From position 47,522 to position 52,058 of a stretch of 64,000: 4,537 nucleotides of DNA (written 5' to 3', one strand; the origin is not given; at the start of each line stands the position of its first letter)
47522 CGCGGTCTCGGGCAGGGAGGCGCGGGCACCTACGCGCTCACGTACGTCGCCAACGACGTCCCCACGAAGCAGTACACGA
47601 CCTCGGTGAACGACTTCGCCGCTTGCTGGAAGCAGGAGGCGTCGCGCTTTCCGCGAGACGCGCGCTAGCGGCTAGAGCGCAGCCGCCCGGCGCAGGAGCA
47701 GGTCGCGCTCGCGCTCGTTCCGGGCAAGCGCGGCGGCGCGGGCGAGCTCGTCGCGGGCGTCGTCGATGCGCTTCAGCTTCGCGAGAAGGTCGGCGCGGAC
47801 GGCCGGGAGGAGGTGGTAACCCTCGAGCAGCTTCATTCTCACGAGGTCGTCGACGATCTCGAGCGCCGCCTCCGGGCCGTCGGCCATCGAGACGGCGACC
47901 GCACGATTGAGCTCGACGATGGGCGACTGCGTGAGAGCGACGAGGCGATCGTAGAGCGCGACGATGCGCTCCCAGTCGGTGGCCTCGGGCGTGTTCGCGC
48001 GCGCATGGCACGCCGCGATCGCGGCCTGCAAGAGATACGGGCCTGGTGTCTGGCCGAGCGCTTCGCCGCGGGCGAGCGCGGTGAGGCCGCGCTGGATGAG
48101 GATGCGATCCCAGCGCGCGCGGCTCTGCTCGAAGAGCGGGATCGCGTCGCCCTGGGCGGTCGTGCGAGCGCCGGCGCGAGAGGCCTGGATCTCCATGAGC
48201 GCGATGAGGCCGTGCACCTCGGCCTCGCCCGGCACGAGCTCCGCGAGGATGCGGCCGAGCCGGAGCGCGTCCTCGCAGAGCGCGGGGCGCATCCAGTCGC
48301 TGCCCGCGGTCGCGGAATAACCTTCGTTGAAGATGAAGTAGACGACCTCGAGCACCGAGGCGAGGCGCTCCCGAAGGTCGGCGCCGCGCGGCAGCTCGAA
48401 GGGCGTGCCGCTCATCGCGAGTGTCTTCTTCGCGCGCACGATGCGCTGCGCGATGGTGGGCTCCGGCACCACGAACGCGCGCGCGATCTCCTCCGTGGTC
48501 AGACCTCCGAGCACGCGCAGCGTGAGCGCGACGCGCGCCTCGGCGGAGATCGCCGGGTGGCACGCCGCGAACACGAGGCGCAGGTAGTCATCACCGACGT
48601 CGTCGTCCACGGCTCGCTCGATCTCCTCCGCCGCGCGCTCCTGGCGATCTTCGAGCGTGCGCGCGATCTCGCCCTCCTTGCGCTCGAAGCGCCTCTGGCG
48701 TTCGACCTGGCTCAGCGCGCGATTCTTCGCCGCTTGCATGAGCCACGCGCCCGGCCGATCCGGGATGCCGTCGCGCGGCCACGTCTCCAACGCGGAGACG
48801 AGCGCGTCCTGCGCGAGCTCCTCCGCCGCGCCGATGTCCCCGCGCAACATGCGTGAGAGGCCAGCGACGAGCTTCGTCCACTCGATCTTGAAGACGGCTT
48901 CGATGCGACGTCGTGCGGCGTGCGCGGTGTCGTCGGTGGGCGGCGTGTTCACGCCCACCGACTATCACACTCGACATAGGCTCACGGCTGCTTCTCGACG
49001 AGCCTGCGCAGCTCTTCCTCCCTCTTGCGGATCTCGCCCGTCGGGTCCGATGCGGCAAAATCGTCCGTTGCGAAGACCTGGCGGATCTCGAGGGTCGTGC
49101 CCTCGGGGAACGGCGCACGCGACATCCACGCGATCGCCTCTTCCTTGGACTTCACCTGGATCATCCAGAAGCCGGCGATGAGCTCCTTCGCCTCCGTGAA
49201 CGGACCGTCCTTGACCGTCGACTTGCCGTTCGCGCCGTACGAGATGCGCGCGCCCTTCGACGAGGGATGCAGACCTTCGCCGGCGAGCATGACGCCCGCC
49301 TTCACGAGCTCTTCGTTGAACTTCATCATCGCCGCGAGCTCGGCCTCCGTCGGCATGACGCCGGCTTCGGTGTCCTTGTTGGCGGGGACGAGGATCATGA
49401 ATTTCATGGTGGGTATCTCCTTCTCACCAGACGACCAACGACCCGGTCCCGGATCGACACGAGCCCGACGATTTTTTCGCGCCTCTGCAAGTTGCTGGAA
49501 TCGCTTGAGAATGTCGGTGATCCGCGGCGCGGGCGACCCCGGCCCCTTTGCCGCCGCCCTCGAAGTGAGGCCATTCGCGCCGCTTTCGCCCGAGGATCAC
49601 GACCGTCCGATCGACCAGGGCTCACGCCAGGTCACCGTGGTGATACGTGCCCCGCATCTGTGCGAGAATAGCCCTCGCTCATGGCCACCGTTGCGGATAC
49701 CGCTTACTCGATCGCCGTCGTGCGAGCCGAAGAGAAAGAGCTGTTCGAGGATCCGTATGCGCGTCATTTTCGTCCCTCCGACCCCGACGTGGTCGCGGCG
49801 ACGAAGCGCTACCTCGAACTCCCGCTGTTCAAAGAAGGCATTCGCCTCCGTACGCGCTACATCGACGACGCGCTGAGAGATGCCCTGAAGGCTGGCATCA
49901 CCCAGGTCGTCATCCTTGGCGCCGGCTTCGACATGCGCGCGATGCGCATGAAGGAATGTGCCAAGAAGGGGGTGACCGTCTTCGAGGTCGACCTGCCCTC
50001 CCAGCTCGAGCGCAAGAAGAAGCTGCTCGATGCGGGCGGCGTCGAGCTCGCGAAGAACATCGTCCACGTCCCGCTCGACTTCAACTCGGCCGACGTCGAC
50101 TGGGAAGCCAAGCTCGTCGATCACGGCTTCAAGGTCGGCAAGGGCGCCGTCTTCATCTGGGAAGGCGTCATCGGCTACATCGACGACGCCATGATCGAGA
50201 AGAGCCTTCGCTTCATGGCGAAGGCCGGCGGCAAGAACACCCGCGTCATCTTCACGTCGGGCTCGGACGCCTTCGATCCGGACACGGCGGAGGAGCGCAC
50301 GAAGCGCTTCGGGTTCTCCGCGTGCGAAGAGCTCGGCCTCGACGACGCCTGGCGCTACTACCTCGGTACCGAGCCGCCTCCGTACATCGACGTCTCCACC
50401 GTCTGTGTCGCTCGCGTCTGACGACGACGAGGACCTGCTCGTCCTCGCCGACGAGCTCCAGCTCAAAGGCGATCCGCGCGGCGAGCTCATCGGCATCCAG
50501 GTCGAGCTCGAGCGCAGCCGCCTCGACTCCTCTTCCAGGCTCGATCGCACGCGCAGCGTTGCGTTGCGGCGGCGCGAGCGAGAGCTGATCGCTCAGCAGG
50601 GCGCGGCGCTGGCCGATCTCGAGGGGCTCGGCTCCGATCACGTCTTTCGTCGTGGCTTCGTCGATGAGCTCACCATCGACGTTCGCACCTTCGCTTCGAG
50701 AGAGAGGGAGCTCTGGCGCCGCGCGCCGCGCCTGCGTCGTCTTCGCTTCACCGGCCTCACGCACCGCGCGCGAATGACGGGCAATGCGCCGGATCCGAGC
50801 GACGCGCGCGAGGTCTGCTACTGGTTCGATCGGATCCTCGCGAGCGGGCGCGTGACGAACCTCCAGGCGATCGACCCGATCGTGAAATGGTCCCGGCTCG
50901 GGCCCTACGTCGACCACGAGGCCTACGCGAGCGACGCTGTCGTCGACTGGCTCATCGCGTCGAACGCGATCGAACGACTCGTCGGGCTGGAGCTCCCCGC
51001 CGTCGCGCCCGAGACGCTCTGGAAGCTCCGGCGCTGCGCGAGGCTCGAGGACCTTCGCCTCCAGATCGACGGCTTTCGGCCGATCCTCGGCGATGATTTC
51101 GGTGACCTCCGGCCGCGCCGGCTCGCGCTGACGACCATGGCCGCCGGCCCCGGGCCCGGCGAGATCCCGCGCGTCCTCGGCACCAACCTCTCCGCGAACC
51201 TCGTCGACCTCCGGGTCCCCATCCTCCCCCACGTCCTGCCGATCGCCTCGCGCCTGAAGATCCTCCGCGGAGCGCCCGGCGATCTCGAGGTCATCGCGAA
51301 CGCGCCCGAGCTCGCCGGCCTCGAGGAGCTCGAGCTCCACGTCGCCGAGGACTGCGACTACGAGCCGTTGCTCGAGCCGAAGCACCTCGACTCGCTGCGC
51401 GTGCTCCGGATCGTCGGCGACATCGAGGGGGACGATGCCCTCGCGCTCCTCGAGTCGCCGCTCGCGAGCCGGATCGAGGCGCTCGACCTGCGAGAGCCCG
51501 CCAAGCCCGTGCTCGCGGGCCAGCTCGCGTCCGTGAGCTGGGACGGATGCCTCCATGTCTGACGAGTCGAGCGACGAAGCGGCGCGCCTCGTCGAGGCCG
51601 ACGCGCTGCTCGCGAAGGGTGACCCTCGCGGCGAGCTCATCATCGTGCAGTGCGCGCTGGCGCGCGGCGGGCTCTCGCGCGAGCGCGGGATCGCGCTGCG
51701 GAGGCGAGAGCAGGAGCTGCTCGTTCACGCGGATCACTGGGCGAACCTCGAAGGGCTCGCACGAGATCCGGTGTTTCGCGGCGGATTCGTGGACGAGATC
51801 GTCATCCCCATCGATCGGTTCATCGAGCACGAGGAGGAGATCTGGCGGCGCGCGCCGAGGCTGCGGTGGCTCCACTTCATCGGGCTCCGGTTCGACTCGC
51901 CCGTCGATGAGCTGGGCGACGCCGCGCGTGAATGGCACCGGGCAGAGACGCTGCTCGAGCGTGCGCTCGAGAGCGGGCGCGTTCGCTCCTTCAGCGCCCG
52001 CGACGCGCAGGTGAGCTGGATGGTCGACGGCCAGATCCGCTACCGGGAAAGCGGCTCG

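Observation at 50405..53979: Tandem, translationally coupled triplet of TIGR02996 repeat-companion proteins, with a fourth copy at 18406..19581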

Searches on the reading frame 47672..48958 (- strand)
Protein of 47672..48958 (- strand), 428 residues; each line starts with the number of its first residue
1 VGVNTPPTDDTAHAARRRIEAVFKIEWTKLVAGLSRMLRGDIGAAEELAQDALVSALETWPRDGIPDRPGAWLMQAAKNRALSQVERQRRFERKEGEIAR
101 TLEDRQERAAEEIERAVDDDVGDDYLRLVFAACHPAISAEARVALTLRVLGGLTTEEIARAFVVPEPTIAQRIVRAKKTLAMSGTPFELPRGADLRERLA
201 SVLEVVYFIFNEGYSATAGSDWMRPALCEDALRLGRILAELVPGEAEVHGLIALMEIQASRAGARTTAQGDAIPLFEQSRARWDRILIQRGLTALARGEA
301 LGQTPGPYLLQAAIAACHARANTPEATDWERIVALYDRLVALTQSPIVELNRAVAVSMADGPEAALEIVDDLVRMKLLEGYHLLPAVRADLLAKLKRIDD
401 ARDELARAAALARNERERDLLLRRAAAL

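Call 56: search_protein_families(library=pfam, proteins=[window:47672-48958:-], max_evalue=0.001)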
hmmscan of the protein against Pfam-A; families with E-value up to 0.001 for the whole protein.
window:47672-48958:- (428 aa): 3 families
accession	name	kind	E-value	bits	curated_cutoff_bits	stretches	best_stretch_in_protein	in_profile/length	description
PF20239.3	DUF6596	-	8e-34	116.4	27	1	198-297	1-100/102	Family of unknown function (DUF6596)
PF08281.18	Sigma70_r4_2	-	1.7e-09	37.6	25.7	1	131-180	5-54/54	Sigma-70, region 4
PF04542.20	Sigma70_r2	-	1.1e-08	35.2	24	1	29-90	7-70/71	Sigma-70 region 2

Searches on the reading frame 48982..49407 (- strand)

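Call 56: search_protein_families(library=pfam, proteins=[window:48982-49407:-], max_evalue=0.001)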
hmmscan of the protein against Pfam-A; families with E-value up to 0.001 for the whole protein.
window:48982-49407:- (141 aa): 1 family
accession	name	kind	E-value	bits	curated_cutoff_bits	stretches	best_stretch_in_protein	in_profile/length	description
PF03795.20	YCII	-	1.8e-21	76.8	24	1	1-112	1-92/95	YCII-related domain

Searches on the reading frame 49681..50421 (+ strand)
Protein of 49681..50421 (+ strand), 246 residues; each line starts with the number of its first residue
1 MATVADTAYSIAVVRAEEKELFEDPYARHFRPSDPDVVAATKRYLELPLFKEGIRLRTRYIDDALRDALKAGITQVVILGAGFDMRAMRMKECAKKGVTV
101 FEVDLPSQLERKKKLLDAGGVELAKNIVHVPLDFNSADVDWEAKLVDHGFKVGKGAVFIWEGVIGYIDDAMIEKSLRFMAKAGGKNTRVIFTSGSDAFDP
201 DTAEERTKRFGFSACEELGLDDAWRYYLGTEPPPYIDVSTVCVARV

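Call 3: search_protein_families(library=ncbifam, proteins=[window:49681-50421:+], max_evalue=0.01)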
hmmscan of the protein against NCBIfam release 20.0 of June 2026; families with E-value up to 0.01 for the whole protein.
window:49681-50421:+ (246 aa): 1 family
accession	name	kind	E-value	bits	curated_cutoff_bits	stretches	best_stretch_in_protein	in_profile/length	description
TIGR00027.1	mthyl_TIGR00027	subfamily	6.2e-45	153.7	93.55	1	6-207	2-208/259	SAM-dependent methyltransferase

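Call 4: search_protein_families(library=pfam, proteins=[window:49681-50421:+], max_evalue=0.1)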
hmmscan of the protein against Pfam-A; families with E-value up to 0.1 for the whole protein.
window:49681-50421:+ (246 aa): 1 family
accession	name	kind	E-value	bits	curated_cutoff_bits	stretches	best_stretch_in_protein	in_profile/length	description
PF04072.20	LCM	-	1.6e-38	133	22.3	1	14-179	12-186/187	Leucine carboxyl methyltransferase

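Call 47: search_protein_families(library=padloc, proteins=[window:49681-50421:+], max_evalue=0.1)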
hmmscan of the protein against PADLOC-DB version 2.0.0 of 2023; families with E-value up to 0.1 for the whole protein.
window:49681-50421:+ (246 aa): 0 families

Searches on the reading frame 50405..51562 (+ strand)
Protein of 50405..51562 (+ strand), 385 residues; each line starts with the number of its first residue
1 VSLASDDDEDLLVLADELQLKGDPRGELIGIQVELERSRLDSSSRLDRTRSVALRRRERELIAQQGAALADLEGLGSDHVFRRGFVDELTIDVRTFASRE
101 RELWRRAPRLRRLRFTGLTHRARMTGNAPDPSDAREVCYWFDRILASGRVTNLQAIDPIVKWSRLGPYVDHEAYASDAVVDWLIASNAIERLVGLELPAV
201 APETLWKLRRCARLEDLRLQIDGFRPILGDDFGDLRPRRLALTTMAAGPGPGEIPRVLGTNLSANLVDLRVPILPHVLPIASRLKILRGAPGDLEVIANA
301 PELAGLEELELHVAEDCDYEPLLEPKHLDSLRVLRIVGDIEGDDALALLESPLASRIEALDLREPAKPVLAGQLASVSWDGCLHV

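Call 3: search_protein_families(library=ncbifam, proteins=[window:50405-51562:+], max_evalue=0.01)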
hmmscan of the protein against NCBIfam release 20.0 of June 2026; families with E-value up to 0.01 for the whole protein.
window:50405-51562:+ (385 aa): 0 families

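Call 4: search_protein_families(library=pfam, proteins=[window:50405-51562:+], max_evalue=0.1)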
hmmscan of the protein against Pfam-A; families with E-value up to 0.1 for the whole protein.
window:50405-51562:+ (385 aa): 0 families

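Call 47: search_protein_families(library=padloc, proteins=[window:50405-51562:+], max_evalue=0.1)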
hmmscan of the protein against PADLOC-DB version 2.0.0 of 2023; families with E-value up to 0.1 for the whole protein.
window:50405-51562:+ (385 aa): 0 families

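Call 96: list_cluster_members(proteins=[window:50405-51559:+, window:52744-53976:+, window:18406-19578:+, window:49681-50418:+])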
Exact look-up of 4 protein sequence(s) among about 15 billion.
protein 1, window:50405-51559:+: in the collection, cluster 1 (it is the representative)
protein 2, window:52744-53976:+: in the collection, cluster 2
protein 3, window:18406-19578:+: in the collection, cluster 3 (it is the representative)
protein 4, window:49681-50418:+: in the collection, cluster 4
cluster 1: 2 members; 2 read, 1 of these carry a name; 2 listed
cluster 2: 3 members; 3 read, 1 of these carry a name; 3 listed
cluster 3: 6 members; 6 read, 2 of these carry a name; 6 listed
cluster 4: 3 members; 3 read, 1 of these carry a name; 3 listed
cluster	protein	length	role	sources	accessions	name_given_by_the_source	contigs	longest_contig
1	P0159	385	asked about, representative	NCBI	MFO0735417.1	MAG: hypothetical protein U0270_06040 [Labilithrix sp.]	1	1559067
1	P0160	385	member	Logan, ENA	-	-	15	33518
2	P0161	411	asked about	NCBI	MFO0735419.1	MAG: hypothetical protein U0270_06050 [Labilithrix sp.]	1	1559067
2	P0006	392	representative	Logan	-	-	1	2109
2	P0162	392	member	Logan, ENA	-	-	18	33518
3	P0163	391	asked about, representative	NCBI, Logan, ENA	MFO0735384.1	MAG: hypothetical protein U0270_05875 [Labilithrix sp.]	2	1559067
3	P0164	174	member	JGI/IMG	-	hypothetical protein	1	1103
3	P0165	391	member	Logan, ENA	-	-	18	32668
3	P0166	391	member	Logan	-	-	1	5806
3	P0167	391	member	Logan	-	-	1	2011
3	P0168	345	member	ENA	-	-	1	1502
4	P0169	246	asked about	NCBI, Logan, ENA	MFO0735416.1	MAG: SAM-dependent methyltransferase [Labilithrix sp.]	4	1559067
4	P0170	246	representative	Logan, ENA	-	-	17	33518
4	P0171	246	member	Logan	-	-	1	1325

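Call 97: find_encoding_contigs(protein=P0160, flank=6000, max_places=8)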
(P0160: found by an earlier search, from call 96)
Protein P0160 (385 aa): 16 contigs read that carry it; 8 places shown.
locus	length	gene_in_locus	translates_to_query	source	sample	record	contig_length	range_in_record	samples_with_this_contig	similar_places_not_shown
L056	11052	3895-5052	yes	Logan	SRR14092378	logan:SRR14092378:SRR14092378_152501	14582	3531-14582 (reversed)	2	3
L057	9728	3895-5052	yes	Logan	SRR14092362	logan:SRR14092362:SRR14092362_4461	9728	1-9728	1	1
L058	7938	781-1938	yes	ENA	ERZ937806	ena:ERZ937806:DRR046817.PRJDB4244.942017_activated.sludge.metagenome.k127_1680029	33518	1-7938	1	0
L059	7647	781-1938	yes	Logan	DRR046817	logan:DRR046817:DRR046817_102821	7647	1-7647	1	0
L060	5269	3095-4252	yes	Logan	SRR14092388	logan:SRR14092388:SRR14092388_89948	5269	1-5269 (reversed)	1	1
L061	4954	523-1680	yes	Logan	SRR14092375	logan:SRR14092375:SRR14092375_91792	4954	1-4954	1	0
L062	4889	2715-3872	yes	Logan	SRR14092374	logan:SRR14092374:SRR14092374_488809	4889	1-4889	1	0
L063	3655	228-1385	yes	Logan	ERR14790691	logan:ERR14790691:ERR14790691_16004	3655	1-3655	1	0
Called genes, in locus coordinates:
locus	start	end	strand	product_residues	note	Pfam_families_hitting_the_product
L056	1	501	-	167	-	?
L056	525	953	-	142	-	PF03795:YCII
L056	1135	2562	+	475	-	PF03055:RPE65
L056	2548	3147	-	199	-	PF00440:TetR_N, PF13305:TetR_C_33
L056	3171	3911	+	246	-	PF04072:LCM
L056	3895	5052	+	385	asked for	-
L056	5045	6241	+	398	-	-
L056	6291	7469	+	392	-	-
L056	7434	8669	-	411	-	PF07690:MFS_1, PF00083:Sugar_tr, PF07690:MFS_1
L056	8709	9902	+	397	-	-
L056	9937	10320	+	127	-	-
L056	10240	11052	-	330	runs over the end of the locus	-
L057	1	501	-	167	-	?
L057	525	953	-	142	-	PF03795:YCII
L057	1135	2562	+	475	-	PF03055:RPE65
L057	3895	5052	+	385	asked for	-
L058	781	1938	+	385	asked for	-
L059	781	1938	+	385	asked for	-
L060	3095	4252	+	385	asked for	-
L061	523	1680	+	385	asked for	-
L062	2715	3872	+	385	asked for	-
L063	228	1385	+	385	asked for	-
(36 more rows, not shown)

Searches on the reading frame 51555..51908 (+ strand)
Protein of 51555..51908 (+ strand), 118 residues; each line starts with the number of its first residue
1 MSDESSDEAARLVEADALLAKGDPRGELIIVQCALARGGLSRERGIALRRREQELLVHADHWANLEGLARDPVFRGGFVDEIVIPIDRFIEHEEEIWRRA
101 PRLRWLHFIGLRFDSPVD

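Call 66: predict_structure(alignment_id=A5)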
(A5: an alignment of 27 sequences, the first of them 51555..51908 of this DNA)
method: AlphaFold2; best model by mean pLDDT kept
length: 118 residues; sequences in the alignment: 27
mean_pLDDT: 94.3   pTM: 0.82
mean pLDDT of the five models: 94.3, 94.2, 93.7, 93.4, 93.0
residues with pLDDT >= 90: 103; 70-90: 12; 50-70: 3; < 50: 0
segments of 3 or more residues with pLDDT < 50: none
pLDDT, mean of each block of 10 residues (from residue 1): 79 97 98 97 98 97 96 96 97 97 96 81
secondary structure, 60 per line:
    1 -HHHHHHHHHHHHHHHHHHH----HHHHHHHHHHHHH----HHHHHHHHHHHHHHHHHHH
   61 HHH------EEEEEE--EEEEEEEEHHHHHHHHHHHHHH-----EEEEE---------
elements in order: H2-20 H25-37 H42-63 E70-75 E78-85 H86-99 E105-109
